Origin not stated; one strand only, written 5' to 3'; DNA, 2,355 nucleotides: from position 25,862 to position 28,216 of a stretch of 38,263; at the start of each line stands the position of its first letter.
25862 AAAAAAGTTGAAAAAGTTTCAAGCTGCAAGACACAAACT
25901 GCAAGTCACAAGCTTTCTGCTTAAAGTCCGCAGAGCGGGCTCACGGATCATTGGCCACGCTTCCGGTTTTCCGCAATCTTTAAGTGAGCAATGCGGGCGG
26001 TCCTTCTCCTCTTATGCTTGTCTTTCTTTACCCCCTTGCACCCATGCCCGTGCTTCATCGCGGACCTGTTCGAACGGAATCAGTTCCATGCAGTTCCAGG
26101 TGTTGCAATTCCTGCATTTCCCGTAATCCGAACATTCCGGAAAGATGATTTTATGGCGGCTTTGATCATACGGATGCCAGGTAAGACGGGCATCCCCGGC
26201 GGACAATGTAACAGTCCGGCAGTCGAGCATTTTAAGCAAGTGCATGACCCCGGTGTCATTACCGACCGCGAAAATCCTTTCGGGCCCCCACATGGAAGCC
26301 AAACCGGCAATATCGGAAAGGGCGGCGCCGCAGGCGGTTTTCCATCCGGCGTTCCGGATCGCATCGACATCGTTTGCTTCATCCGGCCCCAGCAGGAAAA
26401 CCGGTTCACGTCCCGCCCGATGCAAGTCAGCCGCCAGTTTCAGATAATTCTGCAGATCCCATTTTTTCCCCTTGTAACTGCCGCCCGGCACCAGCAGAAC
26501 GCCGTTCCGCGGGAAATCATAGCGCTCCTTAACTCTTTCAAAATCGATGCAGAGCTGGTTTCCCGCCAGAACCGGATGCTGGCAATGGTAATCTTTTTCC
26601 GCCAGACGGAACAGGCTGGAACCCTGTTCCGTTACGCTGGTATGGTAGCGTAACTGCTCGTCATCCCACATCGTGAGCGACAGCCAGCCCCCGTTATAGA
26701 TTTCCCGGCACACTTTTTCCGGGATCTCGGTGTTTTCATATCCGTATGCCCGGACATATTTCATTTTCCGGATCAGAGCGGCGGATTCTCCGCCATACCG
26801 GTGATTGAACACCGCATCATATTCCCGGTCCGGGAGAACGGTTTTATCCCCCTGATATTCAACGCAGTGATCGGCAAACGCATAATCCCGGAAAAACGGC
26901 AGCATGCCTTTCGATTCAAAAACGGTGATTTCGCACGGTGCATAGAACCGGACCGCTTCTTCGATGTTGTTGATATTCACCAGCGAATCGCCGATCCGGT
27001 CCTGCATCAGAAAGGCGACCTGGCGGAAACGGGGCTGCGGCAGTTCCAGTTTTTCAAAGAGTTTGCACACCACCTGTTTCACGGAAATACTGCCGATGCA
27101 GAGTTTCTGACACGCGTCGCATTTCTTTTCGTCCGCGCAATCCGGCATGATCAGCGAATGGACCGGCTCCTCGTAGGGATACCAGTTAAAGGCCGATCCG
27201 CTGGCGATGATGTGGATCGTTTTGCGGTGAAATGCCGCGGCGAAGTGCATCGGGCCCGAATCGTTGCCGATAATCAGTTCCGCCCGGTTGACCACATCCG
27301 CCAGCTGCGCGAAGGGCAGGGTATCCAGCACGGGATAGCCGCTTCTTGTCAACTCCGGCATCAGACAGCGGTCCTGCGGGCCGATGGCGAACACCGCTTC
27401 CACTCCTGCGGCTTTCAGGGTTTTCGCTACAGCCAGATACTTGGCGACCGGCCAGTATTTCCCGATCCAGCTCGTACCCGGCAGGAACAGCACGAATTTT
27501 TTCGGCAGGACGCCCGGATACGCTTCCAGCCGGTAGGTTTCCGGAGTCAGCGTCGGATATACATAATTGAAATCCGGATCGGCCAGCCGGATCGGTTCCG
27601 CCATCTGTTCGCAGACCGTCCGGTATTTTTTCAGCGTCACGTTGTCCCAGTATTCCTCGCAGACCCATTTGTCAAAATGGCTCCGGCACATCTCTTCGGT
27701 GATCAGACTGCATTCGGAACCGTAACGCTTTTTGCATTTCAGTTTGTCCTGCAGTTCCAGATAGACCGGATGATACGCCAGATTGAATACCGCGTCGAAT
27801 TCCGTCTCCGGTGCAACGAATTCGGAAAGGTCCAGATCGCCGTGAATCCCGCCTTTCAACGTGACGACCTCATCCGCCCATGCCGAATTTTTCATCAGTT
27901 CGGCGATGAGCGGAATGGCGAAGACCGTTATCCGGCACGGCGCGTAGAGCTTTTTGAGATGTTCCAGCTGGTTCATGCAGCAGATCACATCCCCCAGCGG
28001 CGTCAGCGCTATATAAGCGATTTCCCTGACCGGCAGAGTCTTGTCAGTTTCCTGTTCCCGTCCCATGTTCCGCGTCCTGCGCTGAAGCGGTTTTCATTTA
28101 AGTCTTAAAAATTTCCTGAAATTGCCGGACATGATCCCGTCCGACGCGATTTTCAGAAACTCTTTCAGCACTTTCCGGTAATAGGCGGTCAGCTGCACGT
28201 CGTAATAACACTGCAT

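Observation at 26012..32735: Candidate novel RiPP-type operon: Cys-rich peptide, two RRE-rSAM/SPASM enzymes, Amidohydro_2 and a tandem GT9 glycosyltransferase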

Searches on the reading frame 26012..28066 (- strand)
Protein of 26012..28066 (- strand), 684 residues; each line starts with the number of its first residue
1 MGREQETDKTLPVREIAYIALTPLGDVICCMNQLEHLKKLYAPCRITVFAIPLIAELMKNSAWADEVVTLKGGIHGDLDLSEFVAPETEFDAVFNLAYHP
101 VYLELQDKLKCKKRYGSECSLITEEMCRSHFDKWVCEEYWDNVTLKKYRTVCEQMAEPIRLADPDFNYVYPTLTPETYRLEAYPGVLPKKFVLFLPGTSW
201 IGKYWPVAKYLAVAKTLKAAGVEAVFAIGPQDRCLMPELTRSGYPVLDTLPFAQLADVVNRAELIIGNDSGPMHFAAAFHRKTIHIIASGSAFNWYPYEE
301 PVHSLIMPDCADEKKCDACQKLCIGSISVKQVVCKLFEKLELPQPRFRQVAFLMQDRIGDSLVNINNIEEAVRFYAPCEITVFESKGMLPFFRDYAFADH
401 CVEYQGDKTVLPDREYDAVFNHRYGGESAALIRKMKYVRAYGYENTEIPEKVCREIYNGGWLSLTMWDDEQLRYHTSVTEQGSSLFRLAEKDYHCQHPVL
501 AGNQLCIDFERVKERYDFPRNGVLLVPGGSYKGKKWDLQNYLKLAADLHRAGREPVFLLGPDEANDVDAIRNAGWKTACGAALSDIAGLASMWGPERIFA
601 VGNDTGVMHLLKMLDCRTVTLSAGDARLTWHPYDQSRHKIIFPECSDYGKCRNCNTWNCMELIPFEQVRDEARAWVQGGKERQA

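Call 3: search_protein_families(library=pfam, proteins=[window:26012-28066:-], max_evalue=0.01)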
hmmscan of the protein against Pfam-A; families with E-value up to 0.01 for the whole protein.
window:26012-28066:- (684 aa): 1 family
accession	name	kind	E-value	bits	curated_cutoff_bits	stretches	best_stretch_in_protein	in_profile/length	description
PF01075.23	Glyco_transf_9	-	9.8e-34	117.2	22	2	129-305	49-227/247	Glycosyltransferase family 9 (heptosyltransferase)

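Call 4: search_protein_families(library=ncbifam, proteins=[window:26012-28066:-], max_evalue=0.01)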
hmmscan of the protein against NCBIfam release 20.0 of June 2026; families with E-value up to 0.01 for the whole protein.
window:26012-28066:- (684 aa): 6 families
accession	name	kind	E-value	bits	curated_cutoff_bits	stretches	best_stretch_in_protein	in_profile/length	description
TIGR02193.1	heptsyl_trn_I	equivalog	2.4e-22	79.6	185.3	2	109-309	105-303/320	lipopolysaccharide heptosyltransferase I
TIGR02201.1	heptsyl_trn_III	equivalog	1.5e-17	63.7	170.2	2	189-312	181-311/344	putative lipopolysaccharide heptosyltransferase III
TIGR02195.1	heptsyl_trn_II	equivalog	8.4e-16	58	134.6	2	189-336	174-334/339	lipopolysaccharide heptosyltransferase II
NF007742.0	PRK10422.1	equivalog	1.4e-12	47.1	467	1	187-303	181-304/352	lipopolysaccharide core heptosyltransferase RfaQ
NF008204.0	PRK10964.1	equivalog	5.5e-06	25.7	437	1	189-286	178-278/322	lipopolysaccharide heptosyltransferase RfaC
NF008162.0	PRK10916.1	equivalog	0.0003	20.1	569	0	203-287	195-287/348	ADP-heptose--LPS heptosyltransferase RfaF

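Call 25: search_solved_structures(query=window:26012-28066:-, max_evalue=0.01, show_alignments=1)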
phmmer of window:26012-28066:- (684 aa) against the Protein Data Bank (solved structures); distinct sequences matched with E-value up to 0.01: 1.
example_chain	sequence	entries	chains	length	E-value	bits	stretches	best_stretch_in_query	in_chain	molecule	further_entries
3tov_A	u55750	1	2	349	1.6e-08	36.5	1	194-308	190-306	Glycosyl transferase family 9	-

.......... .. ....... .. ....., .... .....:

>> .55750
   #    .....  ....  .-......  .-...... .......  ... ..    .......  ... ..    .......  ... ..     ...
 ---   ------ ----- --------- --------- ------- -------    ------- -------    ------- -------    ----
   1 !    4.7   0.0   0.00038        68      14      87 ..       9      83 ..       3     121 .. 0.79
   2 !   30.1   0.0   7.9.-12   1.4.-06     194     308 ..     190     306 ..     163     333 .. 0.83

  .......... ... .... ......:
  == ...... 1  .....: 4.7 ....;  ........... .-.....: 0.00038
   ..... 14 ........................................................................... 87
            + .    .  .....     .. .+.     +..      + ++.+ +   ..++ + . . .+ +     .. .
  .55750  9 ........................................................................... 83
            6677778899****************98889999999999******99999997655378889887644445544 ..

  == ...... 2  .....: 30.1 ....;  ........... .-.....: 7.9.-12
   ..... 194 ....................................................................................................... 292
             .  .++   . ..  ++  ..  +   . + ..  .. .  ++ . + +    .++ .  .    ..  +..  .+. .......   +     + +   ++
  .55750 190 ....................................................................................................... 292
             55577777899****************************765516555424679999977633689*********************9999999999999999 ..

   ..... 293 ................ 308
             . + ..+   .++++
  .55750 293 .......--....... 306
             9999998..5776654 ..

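Call 43: find_homologous_proteins(query=window:26012-28066:-, max_evalue=1e-20)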
Query window:26012-28066:- (684 aa): 59 proteins with E <= 1e-20 among 8000 candidates.
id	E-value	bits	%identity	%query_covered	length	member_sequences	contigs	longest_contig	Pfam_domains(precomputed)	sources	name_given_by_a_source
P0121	0.0e+0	1478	92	97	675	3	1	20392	PF01075.24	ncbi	-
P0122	0.0e+0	1305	81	99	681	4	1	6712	PF01075.24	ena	-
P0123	0.0e+0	1282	80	98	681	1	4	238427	PF01075.24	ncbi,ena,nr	ncbi:MAG: glycosyltransferase family 9 protein [Lentisphaeria bacterium]|nr:glycosyltransferase fami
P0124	0.0e+0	1061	69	97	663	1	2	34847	PF01075.24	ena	-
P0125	0.0e+0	1040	67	97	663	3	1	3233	PF01075.24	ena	-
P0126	0.0e+0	1035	67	97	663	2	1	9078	PF01075.24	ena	-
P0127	0.0e+0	1034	68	97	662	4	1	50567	PF01075.24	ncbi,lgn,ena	-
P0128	0.0e+0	1020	66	97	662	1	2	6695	PF01075.24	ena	-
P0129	0.0e+0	1015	66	97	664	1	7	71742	PF01075.24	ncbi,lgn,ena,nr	ncbi:MAG: hypothetical protein IJS01_04540 [Lentisphaeria bacterium]|nr:hypothetical protein [Lentis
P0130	0.0e+0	1014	65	97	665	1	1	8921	PF01075.24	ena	-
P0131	0.0e+0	1014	65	97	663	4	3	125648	PF01075.24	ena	-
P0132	0.0e+0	1013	65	97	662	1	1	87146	PF01075.24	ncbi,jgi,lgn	-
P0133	7.7e-298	1008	66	95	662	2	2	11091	PF01075.24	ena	-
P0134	1.1e-296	1004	65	97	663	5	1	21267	PF01075.24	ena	-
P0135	1.8e-296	1003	64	97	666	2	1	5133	PF01075.24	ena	-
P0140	6.5e-284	962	63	96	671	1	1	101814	PF01075.24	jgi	-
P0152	3.6e-166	573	43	97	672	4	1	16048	PF01075.24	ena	-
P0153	1.9e-165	570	41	97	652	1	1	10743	PF01075.24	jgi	-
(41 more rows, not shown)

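Call 44: find_encoding_contigs(protein=P0140, flank=9000, max_places=1)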
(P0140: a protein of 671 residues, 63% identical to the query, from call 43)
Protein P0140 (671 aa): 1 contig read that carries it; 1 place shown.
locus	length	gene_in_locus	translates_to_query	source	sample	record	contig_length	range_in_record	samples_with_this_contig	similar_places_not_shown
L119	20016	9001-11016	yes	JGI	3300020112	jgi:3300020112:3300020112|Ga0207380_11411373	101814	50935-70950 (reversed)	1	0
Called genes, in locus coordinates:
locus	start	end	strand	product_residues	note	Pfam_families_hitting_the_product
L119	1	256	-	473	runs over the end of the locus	PF01554:MatE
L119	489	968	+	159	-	PF01047:MarR (faint), PF13404:HTH_AsnC-type, PF13412:HTH_24, PF01037:AsnC_trans_reg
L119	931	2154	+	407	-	PF00155:Aminotran_1_2, PF01053:Cys_Met_Meta_PP, PF00266:Aminotran_5 (weak), PF01041:DegT_DnrJ_EryC1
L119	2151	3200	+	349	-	PF00793:DAHP_synth_1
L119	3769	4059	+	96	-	-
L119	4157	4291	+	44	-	-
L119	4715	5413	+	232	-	PF24838:8xMP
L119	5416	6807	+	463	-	PF04055:Radical_SAM, PF13186:SPASM (weak)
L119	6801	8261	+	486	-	PF04055:Radical_SAM, PF13186:SPASM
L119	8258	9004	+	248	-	PF04909:Amidohydro_2 (weak)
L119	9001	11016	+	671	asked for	PF01075:Glyco_transf_9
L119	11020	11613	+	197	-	-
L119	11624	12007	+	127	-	-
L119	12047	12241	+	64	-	-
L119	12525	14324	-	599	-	PF00496:SBP_bac_5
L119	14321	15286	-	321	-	PF00005:ABC_tran, PF08352:oligo_HPY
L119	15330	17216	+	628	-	PF00664:ABC_membrane, PF00005:ABC_tran, PF02463:SMC_N (weak)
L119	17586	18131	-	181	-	PF00702:Hydrolase, PF13419:HAD_2 (weak), PF08645:PNK3P (weak), PF13242:Hydrolase_like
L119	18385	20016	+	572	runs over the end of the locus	PF00682:HMGL-like, PF22615:IPMS_D2, PF08502:LeuA_dimer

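Call 45: find_encoding_contigs(protein=P0129, flank=9000, max_places=1)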
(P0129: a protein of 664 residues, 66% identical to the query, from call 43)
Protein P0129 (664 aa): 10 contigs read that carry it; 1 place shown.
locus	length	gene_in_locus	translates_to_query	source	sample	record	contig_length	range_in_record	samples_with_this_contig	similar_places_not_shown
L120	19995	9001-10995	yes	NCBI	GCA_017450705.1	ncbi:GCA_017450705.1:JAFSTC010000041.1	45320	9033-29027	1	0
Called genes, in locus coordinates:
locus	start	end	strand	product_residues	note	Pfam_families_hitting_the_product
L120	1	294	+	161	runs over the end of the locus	PF13649:Methyltransf_25 (weak)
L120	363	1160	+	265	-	PF02548:Pantoate_transf, PF13714:PEP_mutase (faint)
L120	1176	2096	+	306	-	PF04909:Amidohydro_2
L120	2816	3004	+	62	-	-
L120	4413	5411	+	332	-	-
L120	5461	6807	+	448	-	PF04055:Radical_SAM, PF13186:SPASM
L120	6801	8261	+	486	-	PF04055:Radical_SAM, PF13186:SPASM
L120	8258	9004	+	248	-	PF04909:Amidohydro_2 (weak)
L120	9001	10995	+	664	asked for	PF01075:Glyco_transf_9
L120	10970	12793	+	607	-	PF00005:ABC_tran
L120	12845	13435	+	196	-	PF04542:Sigma70_r2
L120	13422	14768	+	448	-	PF00069:Pkinase, PF07714:PK_Tyr_Ser-Thr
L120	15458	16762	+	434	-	PF05697:Trigger_N, PF05698:Trigger_C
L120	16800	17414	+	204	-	PF00574:CLP_protease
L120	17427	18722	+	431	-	PF05496:RuvB_N (faint), PF07724:AAA_2, PF00004:AAA, PF07728:AAA_5 (weak), PF10431:ClpB_D2-small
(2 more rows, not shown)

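Call 46: find_encoding_contigs(protein=P0152, flank=9000, max_places=1)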
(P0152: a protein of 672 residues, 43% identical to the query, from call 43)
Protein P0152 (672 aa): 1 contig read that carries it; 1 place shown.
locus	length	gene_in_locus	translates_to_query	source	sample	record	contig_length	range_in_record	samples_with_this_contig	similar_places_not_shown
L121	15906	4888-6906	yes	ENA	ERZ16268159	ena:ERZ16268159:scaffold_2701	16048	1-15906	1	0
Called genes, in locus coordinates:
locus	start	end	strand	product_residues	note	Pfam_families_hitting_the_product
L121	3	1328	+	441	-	?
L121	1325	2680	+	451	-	PF04055:Radical_SAM, PF13186:SPASM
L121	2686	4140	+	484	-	PF04055:Radical_SAM, PF13186:SPASM (weak)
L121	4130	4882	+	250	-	PF04909:Amidohydro_2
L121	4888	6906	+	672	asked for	PF01075:Glyco_transf_9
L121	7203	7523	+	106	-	-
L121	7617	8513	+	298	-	-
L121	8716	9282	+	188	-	-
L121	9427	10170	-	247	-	-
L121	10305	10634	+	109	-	-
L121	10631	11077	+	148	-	-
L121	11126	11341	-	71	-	-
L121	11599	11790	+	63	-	-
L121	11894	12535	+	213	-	-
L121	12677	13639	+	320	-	-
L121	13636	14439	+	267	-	-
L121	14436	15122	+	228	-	-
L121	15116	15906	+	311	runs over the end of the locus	?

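Call 47: find_encoding_contigs(protein=P0153, flank=9000, max_places=1)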
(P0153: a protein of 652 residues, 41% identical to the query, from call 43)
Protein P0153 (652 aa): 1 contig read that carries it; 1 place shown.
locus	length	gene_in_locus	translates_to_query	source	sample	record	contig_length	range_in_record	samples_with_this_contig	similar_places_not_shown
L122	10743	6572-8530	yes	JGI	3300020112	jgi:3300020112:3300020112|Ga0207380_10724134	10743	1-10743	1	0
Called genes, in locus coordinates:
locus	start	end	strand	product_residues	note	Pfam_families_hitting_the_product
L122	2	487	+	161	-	?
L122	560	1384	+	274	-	-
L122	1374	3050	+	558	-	-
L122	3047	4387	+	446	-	PF04055:Radical_SAM, PF13186:SPASM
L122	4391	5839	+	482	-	PF04055:Radical_SAM, PF13186:SPASM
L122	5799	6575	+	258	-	PF04909:Amidohydro_2 (weak)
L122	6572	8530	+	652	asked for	PF01075:Glyco_transf_9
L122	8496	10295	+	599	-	PF13304:AAA_21 (faint), PF00005:ABC_tran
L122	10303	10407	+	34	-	-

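Call 66: predict_structure(alignment_id=A6)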
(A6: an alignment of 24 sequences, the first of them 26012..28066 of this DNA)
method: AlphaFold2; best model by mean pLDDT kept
length: 684 residues; sequences in the alignment: 24
mean_pLDDT: 90.2   pTM: 0.89
mean pLDDT of the five models: 90.2, 90.2, 90.0, 89.6, 88.0
residues with pLDDT >= 90: 483; 70-90: 166; 50-70: 27; < 50: 8
segments of 3 or more residues with pLDDT < 50: 1-3, 681-684
pLDDT, mean of each block of 10 residues (from residue 1): 53 94 90 93 96 95 96 83 93 94 95 95 95 95 89 91 90 92 95 92 92 97 95 90 94 97 96 93 89 78 89 68 93 97 97 93 94 97 95 96 95 97 93 97 95 97 87 83 94 93 91 88 89 85 97 94 91 94 93 82 93 93 80 88 74 67 92 77 36
secondary structure, 60 per line:
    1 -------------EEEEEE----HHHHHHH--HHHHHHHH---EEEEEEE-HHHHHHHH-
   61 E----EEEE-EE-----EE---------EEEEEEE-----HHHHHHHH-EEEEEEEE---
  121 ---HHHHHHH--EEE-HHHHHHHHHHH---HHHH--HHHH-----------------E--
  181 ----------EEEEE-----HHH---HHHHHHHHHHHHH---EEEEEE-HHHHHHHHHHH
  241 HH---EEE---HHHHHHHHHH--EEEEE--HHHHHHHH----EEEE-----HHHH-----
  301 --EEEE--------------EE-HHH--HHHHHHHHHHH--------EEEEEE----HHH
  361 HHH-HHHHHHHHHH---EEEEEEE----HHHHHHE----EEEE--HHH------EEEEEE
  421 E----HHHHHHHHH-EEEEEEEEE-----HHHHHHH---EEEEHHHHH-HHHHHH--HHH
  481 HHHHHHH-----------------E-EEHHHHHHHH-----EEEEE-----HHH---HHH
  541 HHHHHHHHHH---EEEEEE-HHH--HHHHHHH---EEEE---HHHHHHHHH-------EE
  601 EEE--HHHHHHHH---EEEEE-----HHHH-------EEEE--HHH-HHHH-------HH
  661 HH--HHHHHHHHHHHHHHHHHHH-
elements in order: E14-19 H24-30 H33-40 E44-50 H52-59 E66-69 E89-95 H101-108 E110-117 H124-130 E133-135 H137-147 H151-154 H157-160 E191-195 H207-219 E223-228 H230-242 E246-248 H252-261 E264-268 H271-278 E283-286 H292-295 E303-306 H329-339 E348-353 H358-363 H365-374 E378-384 H389-394 E400-403 E415-421 H426-434 E436-444 H450-456 E460-463 H464-468 H470-475 H478-487 H509-516 E522-526 H538-550 E554-559 H566-572 E576-579 H583-591 E599-603 H606-613 E617-621 H627-630 E638-641 H648-651 H659-662 H665-683

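Call 69: fold_search(model_id=the predicted structure, library=pdb)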
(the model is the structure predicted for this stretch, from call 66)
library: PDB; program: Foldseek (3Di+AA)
matches with E <= 10: 1551; with E <= 0.001: 132
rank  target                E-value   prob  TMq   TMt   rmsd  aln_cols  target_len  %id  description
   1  3tov_B                5.5e-13  1.00  0.37  0.70   4.7       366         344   21  The crystal structure of the glycosyl transferase family 9 from Veillonella parvula DSM 2008 (released 2011-09-21)
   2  3tov_A                1.2e-11  1.00  0.38  0.71   4.9       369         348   14  The crystal structure of the glycosyl transferase family 9 from Veillonella parvula DSM 2008 (released 2011-09-21)
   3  1psw                  1.9e-09  1.00  0.38  0.75   4.0       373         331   13  Structure of E. coli ADP-heptose lps heptosyltransferase II (released 2003-07-08)
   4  2h1h_B                2.1e-09  1.00  0.35  0.70   5.3       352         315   15  E. coli heptosyltransferase WaaC with ADP-2-deoxy-2-fluoro heptose (released 2007-05-22)
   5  9grx_1                2.5e-09  1.00  0.37  0.60   5.6       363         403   12  NDH-PSI-LHCI supercomplex from S. oleracea (released 2025-02-12)
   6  2gt1_B                2.6e-09  1.00  0.35  0.72   5.4       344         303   15  E. coli heptosyltransferase WaaC. (released 2007-05-01)
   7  2h1f_A                3.8e-09  1.00  0.35  0.70   5.2       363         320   14  E. coli heptosyltransferase WaaC with ADP (released 2007-05-22)
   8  2h1h_A                4.7e-09  1.00  0.35  0.69   5.5       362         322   15  E. coli heptosyltransferase WaaC with ADP-2-deoxy-2-fluoro heptose (released 2007-05-22)
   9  8qoy                  6.9e-09  1.00  0.25  0.18  28.9       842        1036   10  Capsular polysaccharide synthesis multienzyme of Actinobacillus Pleuropneumoniae serotype 3 (released 2024-07-03)
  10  6dfe_B                1.2e-08  1.00  0.38  0.74   4.7       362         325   13  The structure of a ternary complex of E. coli WaaC (released 2018-09-05)
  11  2gt1_A                7.0e-08  1.00  0.35  0.69   5.8       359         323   14  E. coli heptosyltransferase WaaC. (released 2007-05-01)
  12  7wff_a                1.7e-07  1.00  0.34  0.65   7.0       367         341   13  Subcomplexes B,M and L in the Cylic electron transfer supercomplex NDH-PSI from Arabidopsis (released 2022-03-16)
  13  7f9o_6                2.0e-07  1.00  0.35  0.65   6.9       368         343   13  PSI-NDH supercomplex of Barley (released 2021-12-22)
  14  4rb4_E                8.4e-07  1.00  0.29  0.48   6.7       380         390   12  Crystal structure of dodecameric iron-containing heptosyltransferase TibC in complex with ADP-D-beta-D-heptose at 3.9  (released 2014-11-05)
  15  4rb4_A                1.1e-06  1.00  0.24  0.41   8.9       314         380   15  Crystal structure of dodecameric iron-containing heptosyltransferase TibC in complex with ADP-D-beta-D-heptose at 3.9  (released 2014-11-05)
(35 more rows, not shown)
